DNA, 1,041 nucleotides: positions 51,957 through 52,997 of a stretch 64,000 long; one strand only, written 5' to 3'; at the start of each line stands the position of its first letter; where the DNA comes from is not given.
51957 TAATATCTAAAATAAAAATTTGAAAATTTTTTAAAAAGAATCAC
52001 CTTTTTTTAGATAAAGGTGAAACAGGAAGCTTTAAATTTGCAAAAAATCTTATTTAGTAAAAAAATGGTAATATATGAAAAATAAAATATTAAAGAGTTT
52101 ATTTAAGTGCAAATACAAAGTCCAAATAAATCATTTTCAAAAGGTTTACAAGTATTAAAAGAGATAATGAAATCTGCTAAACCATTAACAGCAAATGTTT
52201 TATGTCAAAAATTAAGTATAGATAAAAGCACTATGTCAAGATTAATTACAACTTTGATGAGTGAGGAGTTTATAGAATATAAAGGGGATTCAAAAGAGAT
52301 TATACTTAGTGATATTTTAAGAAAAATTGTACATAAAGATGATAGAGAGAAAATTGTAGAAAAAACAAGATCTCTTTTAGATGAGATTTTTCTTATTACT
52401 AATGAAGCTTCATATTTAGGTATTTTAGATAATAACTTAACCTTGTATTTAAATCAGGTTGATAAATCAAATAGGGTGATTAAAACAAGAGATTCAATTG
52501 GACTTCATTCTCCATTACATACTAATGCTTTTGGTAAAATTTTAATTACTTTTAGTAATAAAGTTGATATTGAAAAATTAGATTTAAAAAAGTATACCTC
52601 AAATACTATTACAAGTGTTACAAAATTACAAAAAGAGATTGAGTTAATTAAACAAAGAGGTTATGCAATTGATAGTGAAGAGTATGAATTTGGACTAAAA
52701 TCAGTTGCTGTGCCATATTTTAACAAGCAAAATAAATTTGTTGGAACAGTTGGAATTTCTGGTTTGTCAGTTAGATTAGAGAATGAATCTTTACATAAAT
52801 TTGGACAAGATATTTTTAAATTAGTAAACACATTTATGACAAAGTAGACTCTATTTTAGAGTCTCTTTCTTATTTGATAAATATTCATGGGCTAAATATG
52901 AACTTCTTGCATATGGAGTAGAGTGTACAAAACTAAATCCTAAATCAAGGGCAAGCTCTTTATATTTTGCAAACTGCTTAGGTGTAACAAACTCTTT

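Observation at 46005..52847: Uncharacterised CoA-ester operon: three CitE/HpcH-like lyase domains, an Mch-like hydratase and an AMP-forming ligase, with a divergent IclR regulator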

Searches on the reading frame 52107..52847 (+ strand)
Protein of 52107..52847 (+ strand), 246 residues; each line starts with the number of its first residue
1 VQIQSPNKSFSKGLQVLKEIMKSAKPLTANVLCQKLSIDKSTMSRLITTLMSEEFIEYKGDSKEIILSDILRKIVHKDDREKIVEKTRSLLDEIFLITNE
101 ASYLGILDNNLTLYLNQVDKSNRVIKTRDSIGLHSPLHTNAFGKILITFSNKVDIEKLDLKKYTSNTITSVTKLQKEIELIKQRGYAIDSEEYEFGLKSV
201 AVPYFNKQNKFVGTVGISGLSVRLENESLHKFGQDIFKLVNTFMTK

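Call 3: search_protein_families(library=pfam, proteins=[window:52107-52847:+], max_evalue=0.01)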
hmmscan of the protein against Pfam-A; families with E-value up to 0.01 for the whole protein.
window:52107-52847:+ (246 aa): 5 families
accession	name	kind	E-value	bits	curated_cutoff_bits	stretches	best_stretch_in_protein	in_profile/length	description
PF01614.24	IclR_C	-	2.9e-34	118.6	24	1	80-236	6-165/174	Bacterial transcriptional regulator IclR C-terminal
PF09339.16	HTH_IclR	-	3.1e-07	30.5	22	1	11-58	3-50/52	IclR helix-turn-helix domain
PF12802.13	MarR_2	-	2.2e-05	24.9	27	1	15-59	9-53/61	MarR family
PF08279.18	HTH_11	-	0.00051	20.3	25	0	14-50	3-39/55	HTH domain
PF01047.28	MarR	-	0.0013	19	24.6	1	25-57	16-48/59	MarR family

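Call 4: search_protein_families(library=ncbifam, proteins=[window:52107-52847:+], max_evalue=0.01)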
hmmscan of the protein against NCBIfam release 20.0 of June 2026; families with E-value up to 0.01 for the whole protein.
window:52107-52847:+ (246 aa): 10 families
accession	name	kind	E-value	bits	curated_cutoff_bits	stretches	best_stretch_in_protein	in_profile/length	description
NF045644.1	TransRegBhcR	equivalog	9e-36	123.5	350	1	4-238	19-256/267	HTH-type transcriptional regulator BhcR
TIGR02431.1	pcaR_pcaU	subfamily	1.5e-29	103.1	284.75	1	8-231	6-231/248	beta-ketoadipate pathway transcriptional regulators, PcaR/PcaU/PobR family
NF011671.1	PRK15090.1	equivalog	4.6e-28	98.1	275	1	10-232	13-238/256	DNA-binding transcriptional regulator KdgR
NF008601.2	PRK11569.1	equivalog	1.8e-20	73.2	380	1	8-238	27-263/276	glyoxylate bypass operon transcriptional repressor IclR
NF007548.0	PRK10163.1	equivalog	3.8e-13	49.2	406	1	7-229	21-247/271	HTH-type transcriptional repressor AllR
NF007342.0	PRK09834.1-4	equivalog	3.1e-07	29.6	251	1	8-229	12-238/263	DNA-binding transcriptional regulator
NF007339.0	PRK09834.1-1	equivalog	1.1e-05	24.9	299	0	8-62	21-74/271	DNA-binding transcriptional regulator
NF053606.1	Sta1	subfamily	0.00016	21.7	80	1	14-62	23-70/100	Sta1 family transcriptional regulator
NF007341.0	PRK09834.1-3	equivalog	0.00094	18.4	269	1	9-154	9-156/274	DNA-binding transcriptional regulator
NF040939.2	trans_reg_lrs14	equivalog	0.001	19.1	90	1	14-59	24-69/103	Lrs14 family HTH-type transcriptional regulator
